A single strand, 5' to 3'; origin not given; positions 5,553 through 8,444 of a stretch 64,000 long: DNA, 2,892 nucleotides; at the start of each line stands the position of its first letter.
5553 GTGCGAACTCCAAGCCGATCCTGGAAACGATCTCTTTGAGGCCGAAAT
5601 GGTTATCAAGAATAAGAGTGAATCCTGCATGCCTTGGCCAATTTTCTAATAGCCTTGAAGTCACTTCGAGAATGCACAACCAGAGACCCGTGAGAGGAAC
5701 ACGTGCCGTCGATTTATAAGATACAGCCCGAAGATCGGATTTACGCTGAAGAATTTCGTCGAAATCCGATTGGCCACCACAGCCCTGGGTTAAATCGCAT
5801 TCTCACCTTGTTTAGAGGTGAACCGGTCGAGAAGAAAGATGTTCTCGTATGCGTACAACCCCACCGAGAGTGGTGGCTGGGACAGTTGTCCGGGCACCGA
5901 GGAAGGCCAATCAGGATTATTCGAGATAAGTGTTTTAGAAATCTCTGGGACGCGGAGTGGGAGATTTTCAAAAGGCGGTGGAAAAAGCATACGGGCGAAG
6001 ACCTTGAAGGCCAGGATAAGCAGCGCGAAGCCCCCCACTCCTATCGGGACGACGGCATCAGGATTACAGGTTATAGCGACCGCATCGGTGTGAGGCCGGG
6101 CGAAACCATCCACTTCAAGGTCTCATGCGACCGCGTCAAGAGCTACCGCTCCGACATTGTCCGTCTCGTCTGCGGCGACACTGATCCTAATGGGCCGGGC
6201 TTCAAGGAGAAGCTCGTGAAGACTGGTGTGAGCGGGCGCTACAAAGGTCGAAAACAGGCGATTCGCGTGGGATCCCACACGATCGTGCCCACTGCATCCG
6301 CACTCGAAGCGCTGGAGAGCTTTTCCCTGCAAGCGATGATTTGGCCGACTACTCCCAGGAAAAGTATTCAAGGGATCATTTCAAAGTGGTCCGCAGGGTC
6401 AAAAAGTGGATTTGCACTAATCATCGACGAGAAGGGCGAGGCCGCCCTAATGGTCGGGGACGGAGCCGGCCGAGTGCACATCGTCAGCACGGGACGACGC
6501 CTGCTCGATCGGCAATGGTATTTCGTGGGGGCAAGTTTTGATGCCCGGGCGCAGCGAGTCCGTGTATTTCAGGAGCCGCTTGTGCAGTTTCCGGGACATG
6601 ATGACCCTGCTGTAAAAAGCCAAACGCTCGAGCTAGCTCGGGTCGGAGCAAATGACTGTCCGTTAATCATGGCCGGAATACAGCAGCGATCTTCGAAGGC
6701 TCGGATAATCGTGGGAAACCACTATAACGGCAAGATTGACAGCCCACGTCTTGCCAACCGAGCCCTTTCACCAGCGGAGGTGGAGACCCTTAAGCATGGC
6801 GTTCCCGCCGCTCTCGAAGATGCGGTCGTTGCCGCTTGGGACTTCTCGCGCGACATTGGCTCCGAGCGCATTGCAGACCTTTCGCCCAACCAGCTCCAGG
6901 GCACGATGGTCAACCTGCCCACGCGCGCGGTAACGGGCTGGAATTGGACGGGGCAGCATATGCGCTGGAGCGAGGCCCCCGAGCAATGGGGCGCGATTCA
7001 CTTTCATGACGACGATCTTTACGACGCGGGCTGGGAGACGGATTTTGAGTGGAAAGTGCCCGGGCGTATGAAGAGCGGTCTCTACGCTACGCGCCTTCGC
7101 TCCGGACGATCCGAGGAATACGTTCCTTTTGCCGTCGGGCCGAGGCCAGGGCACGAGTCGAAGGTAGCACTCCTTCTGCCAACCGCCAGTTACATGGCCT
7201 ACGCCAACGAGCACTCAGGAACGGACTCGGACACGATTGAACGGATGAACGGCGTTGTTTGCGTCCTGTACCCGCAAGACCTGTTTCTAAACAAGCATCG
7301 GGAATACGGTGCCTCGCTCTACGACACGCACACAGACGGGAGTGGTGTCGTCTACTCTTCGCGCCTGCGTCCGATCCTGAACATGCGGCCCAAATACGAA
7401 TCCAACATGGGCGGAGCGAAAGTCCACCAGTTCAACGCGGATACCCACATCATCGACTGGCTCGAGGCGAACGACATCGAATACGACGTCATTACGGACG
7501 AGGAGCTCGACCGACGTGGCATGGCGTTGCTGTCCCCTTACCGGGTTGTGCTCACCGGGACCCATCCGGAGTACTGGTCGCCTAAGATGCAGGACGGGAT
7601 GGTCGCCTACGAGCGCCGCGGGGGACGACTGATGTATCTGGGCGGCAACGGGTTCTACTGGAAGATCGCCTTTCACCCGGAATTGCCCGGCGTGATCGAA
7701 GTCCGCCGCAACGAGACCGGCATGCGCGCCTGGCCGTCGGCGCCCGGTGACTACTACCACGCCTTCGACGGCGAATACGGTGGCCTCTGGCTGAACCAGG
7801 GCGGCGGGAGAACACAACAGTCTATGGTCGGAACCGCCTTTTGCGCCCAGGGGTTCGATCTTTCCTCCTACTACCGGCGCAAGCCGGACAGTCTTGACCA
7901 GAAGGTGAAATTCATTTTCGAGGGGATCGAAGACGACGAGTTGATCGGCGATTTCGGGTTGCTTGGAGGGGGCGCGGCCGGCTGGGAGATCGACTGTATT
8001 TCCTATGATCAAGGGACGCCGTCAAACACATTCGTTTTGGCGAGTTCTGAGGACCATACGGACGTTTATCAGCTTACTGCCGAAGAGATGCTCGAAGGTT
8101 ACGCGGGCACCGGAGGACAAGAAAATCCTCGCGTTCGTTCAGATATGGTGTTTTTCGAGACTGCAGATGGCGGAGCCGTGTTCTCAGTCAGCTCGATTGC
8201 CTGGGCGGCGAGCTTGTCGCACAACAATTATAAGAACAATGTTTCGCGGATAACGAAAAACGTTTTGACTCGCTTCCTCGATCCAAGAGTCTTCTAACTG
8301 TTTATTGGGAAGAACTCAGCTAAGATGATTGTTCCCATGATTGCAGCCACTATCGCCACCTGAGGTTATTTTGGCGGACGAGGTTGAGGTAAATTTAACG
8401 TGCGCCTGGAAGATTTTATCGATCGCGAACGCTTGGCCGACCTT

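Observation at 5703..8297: An 864-aa N,N-dimethylformamidase-large-subunit-like protein without a small subunit, inside the low-GC insert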

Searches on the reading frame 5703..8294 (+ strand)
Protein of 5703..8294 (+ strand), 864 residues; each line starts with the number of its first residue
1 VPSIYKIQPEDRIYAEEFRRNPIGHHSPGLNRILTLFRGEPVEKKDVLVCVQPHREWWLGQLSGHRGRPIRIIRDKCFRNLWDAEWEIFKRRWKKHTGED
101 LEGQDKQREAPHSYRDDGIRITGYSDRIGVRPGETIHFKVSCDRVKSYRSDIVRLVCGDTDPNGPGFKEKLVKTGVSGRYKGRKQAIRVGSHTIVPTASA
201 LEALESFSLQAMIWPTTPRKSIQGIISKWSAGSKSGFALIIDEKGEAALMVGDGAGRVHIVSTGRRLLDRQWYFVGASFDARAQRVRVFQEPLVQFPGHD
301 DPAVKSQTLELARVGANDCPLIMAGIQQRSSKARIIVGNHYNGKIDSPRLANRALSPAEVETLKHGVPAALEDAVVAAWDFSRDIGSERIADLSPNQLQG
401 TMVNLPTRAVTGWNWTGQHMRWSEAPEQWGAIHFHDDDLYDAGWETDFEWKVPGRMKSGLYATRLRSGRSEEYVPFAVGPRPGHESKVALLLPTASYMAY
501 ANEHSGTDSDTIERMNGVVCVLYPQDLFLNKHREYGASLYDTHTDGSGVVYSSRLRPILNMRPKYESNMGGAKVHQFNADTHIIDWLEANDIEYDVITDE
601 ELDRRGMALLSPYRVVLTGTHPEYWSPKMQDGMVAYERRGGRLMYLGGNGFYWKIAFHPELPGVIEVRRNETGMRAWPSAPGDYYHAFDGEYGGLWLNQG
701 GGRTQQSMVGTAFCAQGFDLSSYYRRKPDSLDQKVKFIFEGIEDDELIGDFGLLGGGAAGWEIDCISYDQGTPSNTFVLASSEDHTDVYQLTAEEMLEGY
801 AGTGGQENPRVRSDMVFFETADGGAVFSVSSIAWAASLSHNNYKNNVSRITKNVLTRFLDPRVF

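Call 5: search_protein_families(library=pfam, proteins=[window:5703-8294:+], max_evalue=1)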
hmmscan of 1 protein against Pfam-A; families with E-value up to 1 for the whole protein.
window:5703-8294:+ (864 aa): 3 families
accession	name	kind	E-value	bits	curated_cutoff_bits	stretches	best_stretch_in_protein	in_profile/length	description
PF20254.3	DMFA2_C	-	1.2e-97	328.2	27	1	407-844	1-373/374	N,N-dimethylformamidase beta subunit-like, C-terminal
PF13385.13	Laminin_G_3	-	1.4e-06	28.9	27.6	1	196-360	10-150/151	Concanavalin A-like lectin/glucanases superfamily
PF02210.31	Laminin_G_2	-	0.14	13.1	22.9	1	231-347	15-120/126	Laminin G domain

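Call 6: search_solved_structures(query=window:5703-8294:+, max_evalue=1, show_alignments=3)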
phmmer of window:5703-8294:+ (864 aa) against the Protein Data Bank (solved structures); distinct sequences matched with E-value up to 1: 5.
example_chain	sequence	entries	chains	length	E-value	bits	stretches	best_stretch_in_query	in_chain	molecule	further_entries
6lvb_A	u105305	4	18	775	2.5e-169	568.4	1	119-860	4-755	N,N-dimethylformamidase large subunit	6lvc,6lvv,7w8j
6lve_A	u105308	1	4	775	1.6e-168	565.7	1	119-860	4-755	N,N-dimethylformamidase large subunit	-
6lvd_A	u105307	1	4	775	4e-168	564.4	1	119-860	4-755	N,N-dimethylformamidase large subunit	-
8huy_A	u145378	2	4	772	4.4e-161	541.1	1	119-859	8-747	Chains: A,B | N-acetyl-(R)-beta-phenylalanine acylase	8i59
8i5a_A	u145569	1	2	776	4.9e-161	540.9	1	118-859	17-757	N-acetyl-(R)-beta-phenylalanine acylase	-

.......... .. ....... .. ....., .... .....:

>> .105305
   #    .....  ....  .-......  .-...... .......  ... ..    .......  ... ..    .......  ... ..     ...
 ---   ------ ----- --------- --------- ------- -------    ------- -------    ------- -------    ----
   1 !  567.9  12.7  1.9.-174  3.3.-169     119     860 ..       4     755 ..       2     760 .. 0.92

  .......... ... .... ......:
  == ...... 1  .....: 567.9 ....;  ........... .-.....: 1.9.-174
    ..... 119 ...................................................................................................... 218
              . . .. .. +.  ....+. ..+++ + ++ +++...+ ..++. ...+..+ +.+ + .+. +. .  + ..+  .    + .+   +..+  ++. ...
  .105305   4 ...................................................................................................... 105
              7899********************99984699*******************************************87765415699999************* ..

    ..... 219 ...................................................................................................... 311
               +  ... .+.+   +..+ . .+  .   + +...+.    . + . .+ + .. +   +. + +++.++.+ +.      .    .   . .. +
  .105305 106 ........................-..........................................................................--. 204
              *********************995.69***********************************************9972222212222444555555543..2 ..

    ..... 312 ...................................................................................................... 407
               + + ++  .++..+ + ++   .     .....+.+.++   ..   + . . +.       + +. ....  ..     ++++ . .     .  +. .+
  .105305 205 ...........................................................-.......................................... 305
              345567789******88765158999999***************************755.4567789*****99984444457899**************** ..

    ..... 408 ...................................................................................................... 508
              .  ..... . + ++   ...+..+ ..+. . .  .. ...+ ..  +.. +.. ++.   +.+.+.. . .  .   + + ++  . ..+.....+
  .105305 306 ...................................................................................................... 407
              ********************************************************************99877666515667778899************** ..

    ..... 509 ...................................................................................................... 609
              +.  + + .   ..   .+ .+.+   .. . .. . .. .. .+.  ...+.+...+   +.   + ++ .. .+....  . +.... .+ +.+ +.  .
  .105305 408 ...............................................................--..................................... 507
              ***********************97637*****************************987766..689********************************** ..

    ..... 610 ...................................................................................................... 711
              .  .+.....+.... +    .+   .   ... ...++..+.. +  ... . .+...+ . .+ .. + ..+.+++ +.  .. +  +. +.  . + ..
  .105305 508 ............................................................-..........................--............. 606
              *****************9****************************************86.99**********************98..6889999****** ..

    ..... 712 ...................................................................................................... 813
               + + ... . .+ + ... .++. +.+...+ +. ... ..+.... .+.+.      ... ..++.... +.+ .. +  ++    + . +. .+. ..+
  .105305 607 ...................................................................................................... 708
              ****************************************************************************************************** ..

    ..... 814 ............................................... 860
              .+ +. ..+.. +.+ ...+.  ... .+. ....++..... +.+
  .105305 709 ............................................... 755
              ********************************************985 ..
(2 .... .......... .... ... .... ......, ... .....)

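Call 9: search_protein_families(library=ncbifam, proteins=[window:5703-8294:+], max_evalue=1)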
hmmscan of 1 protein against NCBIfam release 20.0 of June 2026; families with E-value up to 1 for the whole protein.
window:5703-8294:+ (864 aa): 1 family
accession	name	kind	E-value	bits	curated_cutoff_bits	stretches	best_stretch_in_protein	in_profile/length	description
NF052521.1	TafC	equivalog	0.0024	17.1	410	1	194-364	205-360/373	TafC family fimbrial protein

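Call 11: find_homologous_proteins(query=window:5703-8294:+, max_evalue=1e-10)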
Query window:5703-8294:+ (864 aa): 2810 proteins with E <= 1e-10 among 8000 candidates; the best 120 are listed.
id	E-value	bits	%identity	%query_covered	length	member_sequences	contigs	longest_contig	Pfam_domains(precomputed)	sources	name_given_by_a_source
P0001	0.0e+0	2041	100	100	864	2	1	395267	PF26354.1,PF13385.14,PF20254.4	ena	-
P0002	0.0e+0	1589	77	100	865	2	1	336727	PF26354.1,PF13385.14,PF20254.4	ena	-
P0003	0.0e+0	1565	77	100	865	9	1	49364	PF26354.1,PF13385.14,PF20254.4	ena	-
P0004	0.0e+0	1162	68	86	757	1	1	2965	PF13385.14,PF20254.4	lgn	-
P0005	0.0e+0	1140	67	86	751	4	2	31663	PF13385.14,PF20254.4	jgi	jgi:N,N-dimethylformamidase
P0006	0.0e+0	1115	58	100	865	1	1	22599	PF26354.1,PF20254.4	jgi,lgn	-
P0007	0.0e+0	1099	57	100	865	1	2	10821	PF26354.1,PF13385.14,PF20254.4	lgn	-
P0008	0.0e+0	1084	55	100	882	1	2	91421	PF26354.1,PF13385.14,PF20254.4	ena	-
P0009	0.0e+0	1082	63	86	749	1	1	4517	PF13385.14,PF20254.4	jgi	jgi:N,N-dimethylformamidase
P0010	0.0e+0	1080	55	100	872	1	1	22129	PF26354.1,PF13385.14,PF20254.4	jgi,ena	-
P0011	0.0e+0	1079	55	100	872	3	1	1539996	PF26354.1,PF13385.14,PF20254.4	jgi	jgi:N,N-dimethylformamidase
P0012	0.0e+0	1078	62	86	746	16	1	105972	PF20254.4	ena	-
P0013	0.0e+0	1071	55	100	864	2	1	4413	PF26354.1,PF20254.4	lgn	-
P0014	0.0e+0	1068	62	86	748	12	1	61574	PF13385.14,PF20254.4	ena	-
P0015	0.0e+0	1065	62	86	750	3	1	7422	PF20254.4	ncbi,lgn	-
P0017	0.0e+0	1062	55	99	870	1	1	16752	PF26354.1,PF20254.4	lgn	-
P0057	1.4e-287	975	52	99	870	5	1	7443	PF26354.1,PF13385.14,PF20254.4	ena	-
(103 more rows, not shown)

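Call 18: find_encoding_contigs(protein=P0001, flank=10000, max_places=3)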
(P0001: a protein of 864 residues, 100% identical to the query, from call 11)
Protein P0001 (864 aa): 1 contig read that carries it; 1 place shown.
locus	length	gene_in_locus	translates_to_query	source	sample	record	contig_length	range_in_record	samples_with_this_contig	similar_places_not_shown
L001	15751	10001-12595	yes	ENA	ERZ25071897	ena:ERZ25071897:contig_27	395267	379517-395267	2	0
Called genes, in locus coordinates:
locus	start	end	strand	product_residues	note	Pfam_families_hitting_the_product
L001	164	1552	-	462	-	PF02629:CoA_binding (weak), PF13380:CoA_binding_2, PF13607:Succ_CoA_lig, PF19045:Ligase_CoA_2 (faint)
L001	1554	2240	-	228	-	PF01557:FAA_hydrolase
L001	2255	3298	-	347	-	PF02311:AraC_binding (faint), PF07883:Cupin_2, PF12973:Cupin_7 (faint)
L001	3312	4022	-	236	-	PF05138:PaaA_PaaC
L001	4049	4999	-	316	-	PF00106:adh_short, PF08659:KR, PF13561:adh_short_C2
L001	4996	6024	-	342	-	PF00111:Fer2, PF00970:FAD_binding_6 (weak), PF00175:NAD_binding_1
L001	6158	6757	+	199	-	PF09347:DUF1989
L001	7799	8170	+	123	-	-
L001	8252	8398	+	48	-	-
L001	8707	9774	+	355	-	PF01547:SBP_bac_1, PF13416:SBP_bac_8, PF13343:SBP_bac_6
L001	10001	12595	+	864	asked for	PF26354:DMF_alpha, PF13385:Laminin_G_3 (faint), PF20254:DMFA2_C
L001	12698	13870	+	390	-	PF00355:Rieske, PF00848:Ring_hydroxyl_A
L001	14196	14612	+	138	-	-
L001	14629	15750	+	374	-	?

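Call 19: find_encoding_contigs(protein=P0002, flank=10000, max_places=3)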
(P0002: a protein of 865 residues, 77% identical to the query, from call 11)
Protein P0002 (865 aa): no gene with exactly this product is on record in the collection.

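Call 20: find_encoding_contigs(protein=P0003, flank=10000, max_places=3)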
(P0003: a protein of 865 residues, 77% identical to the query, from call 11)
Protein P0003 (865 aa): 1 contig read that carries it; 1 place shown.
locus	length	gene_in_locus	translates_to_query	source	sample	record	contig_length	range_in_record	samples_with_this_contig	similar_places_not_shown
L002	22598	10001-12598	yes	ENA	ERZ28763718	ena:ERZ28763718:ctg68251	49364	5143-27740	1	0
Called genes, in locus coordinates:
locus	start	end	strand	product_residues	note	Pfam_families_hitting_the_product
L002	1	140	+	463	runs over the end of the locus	PF01946:Thi4 (weak), PF01266:DAO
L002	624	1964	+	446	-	PF13701:DDE_Tnp_1_4, PF01609:DDE_Tnp_1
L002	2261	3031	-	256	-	PF01695:IstB_IS21, PF00308:Bac_DnaA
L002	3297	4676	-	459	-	PF13701:DDE_Tnp_1_4, PF01609:DDE_Tnp_1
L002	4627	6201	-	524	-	PF00665:rve, PF22483:Mu-transpos_C_2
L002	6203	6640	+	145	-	PF00665:rve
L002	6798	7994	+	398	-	PF00872:Transposase_mut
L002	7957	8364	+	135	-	PF13683:rve_3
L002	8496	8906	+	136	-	PF13518:HTH_28 (weak)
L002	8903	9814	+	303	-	PF13276:HTH_21, PF00665:rve, PF13683:rve_3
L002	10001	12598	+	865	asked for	PF26354:DMF_alpha, PF13385:Laminin_G_3 (faint), PF20254:DMFA2_C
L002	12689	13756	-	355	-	PF01547:SBP_bac_1, PF13416:SBP_bac_8, PF13343:SBP_bac_6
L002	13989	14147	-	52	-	-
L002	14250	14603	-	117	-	PF13683:rve_3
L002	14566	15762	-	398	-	PF00872:Transposase_mut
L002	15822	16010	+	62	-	-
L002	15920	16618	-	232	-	PF13276:HTH_21, PF00665:rve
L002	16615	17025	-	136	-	PF13518:HTH_28 (weak)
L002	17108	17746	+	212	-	PF00665:rve (weak), PF13610:DDE_Tnp_IS240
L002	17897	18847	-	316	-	PF20553:Methyltransf_35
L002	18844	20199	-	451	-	PF13589:HATPase_c_3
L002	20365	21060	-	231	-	PF01555:N6_N4_Mtase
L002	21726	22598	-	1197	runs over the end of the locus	PF01637:ATPase_2 (weak), PF13401:AAA_22 (weak), PF24390:PRTase-CE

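Call 23: find_encoding_contigs(protein=P0005, flank=6000, max_places=2)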
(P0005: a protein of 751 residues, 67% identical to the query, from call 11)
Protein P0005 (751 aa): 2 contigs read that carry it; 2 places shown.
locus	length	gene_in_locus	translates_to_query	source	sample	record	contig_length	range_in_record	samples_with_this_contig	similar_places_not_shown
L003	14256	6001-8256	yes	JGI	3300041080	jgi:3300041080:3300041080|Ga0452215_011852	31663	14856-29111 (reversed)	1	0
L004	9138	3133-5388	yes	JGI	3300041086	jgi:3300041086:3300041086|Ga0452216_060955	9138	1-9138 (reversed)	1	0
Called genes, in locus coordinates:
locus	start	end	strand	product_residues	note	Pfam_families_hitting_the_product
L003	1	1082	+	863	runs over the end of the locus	PF02861:Clp_N, PF13191:AAA_16 (weak), PF23569:NBD_SMAX1 (weak), PF00004:AAA, PF17871:AAA_lid_9, PF07724:AAA_2, PF07728:AAA_5, PF10431:ClpB_D2-small, +9 more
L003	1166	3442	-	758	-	PF22310:NMB0315_dom_I (faint), PF19425:Csd3_N2 (weak), PF01551:Peptidase_M23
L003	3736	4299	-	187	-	-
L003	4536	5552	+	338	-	PF14226:DIOX_N, PF03171:2OG-FeII_Oxy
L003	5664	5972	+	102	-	PF26354:DMF_alpha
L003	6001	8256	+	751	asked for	PF13385:Laminin_G_3, PF20254:DMFA2_C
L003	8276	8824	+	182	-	PF13669:Glyoxalase_4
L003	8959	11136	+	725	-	PF00724:Oxidored_FMN, PF00070:Pyr_redox (faint), PF03486:HI0933_like (faint), PF07992:Pyr_redox_2, PF13450:NAD_binding_8 (weak), PF22620:OYE-like_second_a-b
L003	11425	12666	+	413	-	PF13458:Peripla_BP_6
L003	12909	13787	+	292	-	PF02653:BPD_transp_2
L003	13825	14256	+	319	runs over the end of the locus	PF02653:BPD_transp_2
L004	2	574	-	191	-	?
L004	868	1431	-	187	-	-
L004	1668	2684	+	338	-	PF14226:DIOX_N, PF03171:2OG-FeII_Oxy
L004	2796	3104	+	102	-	PF26354:DMF_alpha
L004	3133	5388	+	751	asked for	PF13385:Laminin_G_3, PF20254:DMFA2_C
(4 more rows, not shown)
